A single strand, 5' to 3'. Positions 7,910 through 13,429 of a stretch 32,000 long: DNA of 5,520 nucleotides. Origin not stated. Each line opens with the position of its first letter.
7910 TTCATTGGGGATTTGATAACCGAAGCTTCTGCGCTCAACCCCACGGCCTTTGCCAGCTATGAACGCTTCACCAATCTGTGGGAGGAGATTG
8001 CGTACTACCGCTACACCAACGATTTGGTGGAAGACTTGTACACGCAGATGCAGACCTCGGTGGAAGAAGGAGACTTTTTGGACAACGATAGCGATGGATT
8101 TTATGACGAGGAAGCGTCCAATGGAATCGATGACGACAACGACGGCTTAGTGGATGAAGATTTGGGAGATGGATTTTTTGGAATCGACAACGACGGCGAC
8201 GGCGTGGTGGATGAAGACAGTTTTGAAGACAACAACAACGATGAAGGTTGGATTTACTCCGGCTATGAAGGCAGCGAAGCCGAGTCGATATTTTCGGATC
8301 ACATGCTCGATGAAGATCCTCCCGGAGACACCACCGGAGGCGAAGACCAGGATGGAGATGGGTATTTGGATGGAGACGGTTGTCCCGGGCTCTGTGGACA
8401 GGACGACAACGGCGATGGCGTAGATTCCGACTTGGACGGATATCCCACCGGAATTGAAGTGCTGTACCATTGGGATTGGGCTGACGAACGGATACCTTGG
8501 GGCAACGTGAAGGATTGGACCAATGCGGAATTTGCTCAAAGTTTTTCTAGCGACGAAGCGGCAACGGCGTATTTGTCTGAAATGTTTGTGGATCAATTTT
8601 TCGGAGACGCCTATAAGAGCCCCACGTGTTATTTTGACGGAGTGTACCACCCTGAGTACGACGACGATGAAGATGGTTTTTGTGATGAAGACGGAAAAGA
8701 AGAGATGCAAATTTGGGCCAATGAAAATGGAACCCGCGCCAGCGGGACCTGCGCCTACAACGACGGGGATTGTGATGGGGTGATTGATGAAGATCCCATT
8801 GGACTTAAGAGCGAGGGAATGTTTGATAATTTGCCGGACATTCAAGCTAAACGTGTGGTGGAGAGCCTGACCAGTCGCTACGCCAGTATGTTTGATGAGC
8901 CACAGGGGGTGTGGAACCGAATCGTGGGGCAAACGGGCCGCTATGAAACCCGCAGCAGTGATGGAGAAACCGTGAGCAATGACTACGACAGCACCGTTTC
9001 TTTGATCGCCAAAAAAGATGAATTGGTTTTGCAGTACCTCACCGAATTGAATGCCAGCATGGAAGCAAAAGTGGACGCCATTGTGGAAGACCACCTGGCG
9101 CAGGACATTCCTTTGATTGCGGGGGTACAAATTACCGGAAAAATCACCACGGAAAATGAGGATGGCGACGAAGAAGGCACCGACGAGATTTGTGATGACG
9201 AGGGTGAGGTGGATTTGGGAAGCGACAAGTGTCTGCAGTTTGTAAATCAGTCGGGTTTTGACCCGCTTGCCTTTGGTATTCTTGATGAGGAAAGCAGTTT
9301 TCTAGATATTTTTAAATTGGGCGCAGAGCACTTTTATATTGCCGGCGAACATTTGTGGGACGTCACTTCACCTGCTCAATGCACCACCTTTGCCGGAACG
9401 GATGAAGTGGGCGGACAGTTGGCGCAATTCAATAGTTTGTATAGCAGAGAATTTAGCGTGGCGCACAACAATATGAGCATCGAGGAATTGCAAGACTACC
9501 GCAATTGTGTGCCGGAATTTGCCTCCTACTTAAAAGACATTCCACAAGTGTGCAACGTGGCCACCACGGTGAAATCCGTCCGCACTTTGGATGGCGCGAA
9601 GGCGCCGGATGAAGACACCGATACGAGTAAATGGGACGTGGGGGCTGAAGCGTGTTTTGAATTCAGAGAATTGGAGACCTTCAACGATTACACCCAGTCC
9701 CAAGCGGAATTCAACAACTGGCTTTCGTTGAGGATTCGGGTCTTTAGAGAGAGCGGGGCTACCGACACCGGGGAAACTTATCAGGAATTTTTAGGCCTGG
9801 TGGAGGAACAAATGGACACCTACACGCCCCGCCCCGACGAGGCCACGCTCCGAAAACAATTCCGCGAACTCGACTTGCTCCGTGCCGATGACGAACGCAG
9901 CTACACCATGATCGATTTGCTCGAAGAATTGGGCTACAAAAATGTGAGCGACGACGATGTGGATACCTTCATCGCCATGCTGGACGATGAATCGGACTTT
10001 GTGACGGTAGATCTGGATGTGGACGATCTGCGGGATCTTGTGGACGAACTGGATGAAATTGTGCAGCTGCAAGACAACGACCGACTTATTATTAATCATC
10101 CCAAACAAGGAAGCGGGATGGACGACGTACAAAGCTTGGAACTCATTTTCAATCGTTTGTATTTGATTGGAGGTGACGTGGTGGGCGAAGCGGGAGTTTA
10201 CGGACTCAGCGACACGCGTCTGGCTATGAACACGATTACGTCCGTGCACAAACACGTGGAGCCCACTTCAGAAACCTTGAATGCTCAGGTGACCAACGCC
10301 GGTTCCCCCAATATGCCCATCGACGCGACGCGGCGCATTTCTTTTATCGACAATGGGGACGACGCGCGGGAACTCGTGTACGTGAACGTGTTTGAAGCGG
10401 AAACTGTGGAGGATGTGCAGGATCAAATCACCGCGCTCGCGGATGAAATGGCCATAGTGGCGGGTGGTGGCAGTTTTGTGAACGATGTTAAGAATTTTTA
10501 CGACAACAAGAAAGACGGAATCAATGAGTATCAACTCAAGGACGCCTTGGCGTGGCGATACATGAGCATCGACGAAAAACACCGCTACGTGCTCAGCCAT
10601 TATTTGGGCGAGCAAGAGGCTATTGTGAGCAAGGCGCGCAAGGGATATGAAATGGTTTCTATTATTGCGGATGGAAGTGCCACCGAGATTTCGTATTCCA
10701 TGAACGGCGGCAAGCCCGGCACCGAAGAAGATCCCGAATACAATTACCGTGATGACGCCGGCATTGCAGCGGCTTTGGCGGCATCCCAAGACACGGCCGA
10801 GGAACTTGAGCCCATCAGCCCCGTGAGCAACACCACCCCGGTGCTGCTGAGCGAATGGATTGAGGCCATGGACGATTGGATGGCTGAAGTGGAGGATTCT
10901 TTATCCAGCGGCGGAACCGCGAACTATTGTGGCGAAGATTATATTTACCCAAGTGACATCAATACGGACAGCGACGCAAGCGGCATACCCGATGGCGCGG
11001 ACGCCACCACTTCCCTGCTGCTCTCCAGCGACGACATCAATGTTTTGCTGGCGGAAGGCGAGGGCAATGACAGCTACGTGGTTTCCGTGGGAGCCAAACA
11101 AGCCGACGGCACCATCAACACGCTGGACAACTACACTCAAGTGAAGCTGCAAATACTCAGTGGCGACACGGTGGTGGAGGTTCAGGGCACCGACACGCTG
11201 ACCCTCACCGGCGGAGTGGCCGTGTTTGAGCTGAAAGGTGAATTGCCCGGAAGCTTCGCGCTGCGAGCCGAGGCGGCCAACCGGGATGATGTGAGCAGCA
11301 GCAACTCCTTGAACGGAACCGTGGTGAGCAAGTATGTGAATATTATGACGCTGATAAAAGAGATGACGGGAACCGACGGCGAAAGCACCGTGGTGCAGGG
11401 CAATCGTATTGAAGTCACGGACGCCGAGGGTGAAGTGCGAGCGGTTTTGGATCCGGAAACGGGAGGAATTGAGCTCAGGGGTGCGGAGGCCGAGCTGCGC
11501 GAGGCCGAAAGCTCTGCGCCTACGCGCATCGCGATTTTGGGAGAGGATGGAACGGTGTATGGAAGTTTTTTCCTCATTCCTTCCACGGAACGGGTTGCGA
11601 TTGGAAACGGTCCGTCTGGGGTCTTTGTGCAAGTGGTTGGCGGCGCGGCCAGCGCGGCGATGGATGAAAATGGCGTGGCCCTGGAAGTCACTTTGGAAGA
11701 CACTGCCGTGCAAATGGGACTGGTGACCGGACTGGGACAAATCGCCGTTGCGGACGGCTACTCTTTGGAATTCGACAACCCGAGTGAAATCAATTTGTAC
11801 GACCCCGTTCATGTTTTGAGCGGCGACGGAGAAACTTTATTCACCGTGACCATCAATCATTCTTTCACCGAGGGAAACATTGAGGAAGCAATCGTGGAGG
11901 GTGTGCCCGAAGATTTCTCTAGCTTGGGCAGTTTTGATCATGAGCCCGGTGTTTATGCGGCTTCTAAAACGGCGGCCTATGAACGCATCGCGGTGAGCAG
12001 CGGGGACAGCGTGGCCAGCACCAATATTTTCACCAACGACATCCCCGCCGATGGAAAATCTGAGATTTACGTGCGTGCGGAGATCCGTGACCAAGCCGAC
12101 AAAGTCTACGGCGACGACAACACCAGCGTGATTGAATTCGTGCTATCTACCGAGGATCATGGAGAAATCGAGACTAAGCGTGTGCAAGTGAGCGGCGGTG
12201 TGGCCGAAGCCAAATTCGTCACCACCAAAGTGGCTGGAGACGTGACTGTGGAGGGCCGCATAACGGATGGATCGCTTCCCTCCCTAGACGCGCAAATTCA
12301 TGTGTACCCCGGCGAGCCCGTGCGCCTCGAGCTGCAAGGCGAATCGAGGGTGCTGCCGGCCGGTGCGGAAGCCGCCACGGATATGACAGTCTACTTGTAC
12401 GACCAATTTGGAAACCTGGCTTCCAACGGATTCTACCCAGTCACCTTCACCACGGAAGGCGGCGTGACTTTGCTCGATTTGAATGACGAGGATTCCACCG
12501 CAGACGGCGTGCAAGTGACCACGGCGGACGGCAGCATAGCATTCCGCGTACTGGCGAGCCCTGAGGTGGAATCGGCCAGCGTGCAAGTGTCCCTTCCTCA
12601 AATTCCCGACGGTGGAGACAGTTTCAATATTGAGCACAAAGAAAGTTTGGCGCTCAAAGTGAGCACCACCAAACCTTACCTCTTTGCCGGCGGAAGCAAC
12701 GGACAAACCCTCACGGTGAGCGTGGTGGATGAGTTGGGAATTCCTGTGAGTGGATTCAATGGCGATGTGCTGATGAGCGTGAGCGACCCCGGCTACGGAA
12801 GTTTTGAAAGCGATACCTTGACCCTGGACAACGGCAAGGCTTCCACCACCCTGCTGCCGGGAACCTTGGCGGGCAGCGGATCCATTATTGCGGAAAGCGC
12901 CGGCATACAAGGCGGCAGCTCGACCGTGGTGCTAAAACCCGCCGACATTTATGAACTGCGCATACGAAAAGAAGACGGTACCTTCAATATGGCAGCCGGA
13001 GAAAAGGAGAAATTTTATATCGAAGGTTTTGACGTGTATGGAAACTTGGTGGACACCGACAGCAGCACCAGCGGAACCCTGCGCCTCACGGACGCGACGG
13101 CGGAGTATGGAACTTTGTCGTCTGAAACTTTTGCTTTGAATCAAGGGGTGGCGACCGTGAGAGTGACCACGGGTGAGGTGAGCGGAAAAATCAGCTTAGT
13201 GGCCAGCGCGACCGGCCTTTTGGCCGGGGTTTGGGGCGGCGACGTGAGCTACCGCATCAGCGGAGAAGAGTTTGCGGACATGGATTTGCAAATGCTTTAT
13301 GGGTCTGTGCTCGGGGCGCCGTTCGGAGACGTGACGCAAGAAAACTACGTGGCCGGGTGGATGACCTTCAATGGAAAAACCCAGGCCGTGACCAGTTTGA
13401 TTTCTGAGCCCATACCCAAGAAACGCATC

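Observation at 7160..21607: Single 14.4-kb ORF: a 4,815-aa secreted mosaic surface protein encoded as the next gene after the pilin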

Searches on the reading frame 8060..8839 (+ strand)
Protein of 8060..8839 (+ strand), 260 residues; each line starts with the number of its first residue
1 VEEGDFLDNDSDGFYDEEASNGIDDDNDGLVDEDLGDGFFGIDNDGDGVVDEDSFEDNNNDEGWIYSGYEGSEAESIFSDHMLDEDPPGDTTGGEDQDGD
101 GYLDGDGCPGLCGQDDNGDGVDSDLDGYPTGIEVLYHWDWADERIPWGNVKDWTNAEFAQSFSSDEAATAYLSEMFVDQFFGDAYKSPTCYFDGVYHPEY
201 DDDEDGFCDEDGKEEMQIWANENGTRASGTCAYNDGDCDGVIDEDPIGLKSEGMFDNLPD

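Call 48: search_protein_families(library=pfam, proteins=[window:8060-8839:+], max_evalue=1)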
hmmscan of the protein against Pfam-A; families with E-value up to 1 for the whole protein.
window:8060-8839:+ (260 aa): 0 families

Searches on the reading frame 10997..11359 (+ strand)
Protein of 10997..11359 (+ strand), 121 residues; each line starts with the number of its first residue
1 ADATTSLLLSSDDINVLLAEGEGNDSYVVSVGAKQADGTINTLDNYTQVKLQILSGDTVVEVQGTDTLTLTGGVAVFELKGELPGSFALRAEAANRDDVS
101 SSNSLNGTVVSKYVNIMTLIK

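Call 48: search_protein_families(library=pfam, proteins=[window:10997-11359:+], max_evalue=1)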
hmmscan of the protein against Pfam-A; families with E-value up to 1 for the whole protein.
window:10997-11359:+ (121 aa): 2 families
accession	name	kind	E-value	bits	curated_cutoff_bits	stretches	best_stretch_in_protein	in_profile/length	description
PF18492.6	ORF_2_N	-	0.036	14.7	29.2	1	43-90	25-72/122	Open reading frame 2 N-terminal domain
PF23504.1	YodE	-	0.069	13.2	27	1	23-60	2-38/48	YodE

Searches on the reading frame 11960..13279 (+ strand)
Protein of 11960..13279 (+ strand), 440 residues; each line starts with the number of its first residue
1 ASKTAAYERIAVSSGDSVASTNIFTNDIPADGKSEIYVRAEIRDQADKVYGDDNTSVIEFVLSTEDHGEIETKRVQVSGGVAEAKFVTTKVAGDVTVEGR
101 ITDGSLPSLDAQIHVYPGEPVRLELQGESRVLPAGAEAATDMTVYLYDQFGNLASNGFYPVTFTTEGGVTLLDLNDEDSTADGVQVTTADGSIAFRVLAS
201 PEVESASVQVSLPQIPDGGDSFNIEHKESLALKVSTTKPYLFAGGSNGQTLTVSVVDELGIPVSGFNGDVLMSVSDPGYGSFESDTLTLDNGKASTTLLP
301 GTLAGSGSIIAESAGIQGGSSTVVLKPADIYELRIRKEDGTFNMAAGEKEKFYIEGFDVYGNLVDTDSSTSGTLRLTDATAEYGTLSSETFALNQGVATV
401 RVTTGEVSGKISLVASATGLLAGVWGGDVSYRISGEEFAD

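Call 48: search_protein_families(library=pfam, proteins=[window:11960-13279:+], max_evalue=1)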
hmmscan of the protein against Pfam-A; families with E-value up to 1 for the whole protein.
window:11960-13279:+ (440 aa): 3 families
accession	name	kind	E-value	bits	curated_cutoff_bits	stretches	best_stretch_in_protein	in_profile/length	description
PF18565.7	Glyco_hydro2_C5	-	9.1e-12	45.2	32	3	123-213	1-95/103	Glycoside hydrolase family 2 C-terminal domain 5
PF02369.22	Big_1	-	1.2e-10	41.8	34.9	3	233-323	3-90/93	Bacterial Ig-like domain (group 1)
PF09134.16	Invasin_D3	-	4.2e-10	40.4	33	3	236-322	9-91/98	Invasin, domain 3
